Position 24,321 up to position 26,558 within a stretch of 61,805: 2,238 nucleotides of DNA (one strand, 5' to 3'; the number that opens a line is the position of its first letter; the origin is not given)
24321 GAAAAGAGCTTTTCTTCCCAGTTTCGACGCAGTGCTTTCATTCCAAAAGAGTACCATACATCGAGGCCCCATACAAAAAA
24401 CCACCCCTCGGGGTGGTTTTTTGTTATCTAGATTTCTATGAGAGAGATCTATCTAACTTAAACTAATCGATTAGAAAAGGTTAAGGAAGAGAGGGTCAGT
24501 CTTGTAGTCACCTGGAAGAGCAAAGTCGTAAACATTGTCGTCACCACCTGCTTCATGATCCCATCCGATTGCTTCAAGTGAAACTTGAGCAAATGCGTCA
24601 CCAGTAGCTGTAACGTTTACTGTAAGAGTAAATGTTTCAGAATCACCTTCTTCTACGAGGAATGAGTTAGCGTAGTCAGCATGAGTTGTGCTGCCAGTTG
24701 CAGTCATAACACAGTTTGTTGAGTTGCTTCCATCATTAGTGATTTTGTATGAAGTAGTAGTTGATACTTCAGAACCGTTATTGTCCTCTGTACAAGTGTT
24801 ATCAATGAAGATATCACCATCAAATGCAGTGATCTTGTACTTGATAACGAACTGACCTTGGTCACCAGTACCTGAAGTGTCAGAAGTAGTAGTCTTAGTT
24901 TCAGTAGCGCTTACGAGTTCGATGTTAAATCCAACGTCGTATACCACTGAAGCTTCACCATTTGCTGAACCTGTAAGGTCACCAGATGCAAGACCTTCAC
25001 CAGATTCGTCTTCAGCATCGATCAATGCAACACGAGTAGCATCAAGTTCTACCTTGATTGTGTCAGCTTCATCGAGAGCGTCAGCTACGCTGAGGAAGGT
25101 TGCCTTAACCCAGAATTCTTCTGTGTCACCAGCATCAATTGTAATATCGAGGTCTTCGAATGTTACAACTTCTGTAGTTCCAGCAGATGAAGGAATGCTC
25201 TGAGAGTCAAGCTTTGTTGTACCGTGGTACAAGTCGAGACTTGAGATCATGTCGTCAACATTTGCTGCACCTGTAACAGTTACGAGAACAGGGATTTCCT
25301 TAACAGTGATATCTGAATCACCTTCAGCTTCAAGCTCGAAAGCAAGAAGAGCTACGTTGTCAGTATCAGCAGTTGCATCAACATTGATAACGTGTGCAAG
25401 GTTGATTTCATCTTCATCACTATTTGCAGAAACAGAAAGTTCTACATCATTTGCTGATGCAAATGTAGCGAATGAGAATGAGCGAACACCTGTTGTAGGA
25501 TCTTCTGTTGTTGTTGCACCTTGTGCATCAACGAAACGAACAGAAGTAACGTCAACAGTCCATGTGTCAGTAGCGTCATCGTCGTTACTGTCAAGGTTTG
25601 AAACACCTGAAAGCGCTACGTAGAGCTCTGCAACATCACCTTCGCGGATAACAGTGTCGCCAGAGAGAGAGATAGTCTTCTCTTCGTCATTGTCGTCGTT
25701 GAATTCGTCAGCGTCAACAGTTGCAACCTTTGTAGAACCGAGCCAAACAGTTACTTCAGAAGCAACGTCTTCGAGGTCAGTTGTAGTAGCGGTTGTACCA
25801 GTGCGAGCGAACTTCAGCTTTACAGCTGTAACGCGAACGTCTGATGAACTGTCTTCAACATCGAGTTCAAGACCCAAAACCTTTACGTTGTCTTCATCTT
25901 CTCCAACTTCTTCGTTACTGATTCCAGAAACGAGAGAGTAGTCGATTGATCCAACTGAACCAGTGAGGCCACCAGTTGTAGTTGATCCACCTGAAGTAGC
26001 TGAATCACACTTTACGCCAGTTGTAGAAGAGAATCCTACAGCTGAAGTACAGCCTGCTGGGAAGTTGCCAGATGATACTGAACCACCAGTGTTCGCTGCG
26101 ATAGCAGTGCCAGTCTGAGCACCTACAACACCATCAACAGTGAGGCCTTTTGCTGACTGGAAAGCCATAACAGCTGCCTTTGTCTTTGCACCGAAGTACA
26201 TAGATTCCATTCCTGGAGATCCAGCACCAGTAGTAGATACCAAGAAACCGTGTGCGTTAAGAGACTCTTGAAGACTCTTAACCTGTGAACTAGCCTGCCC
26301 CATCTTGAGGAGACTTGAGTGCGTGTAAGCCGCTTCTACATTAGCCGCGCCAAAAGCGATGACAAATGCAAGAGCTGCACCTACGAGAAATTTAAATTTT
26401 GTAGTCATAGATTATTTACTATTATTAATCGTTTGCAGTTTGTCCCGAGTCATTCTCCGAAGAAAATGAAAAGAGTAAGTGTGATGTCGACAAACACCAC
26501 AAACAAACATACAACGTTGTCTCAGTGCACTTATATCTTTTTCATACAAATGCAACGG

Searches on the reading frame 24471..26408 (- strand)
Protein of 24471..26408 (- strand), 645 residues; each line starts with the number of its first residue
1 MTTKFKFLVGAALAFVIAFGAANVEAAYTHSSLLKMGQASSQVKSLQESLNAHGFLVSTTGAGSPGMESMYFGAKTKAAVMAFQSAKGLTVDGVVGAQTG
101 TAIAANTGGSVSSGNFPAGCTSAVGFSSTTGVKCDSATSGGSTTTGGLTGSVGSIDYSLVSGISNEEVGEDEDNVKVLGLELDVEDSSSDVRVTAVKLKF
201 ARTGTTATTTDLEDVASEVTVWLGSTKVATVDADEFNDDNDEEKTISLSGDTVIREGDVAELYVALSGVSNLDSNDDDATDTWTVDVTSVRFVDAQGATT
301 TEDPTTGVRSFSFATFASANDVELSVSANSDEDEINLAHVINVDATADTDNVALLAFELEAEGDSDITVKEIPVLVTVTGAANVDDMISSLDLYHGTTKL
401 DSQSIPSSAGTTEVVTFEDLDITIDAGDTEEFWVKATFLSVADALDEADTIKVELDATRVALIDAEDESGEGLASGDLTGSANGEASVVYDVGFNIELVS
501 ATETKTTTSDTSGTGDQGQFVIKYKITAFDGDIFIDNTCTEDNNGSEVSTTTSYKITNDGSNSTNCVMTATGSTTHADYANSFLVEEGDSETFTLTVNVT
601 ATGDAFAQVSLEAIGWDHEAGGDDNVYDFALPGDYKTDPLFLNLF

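Call 69: search_protein_families(library=pfam, proteins=[window:24471-26408:-], max_evalue=0.00001)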
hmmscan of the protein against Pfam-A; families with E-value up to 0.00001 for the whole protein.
window:24471-26408:- (645 aa): 1 family
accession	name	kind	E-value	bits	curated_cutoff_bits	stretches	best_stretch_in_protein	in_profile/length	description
PF01471.23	PG_binding_1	-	1.3e-14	54.6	23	1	41-102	3-56/57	Putative peptidoglycan binding domain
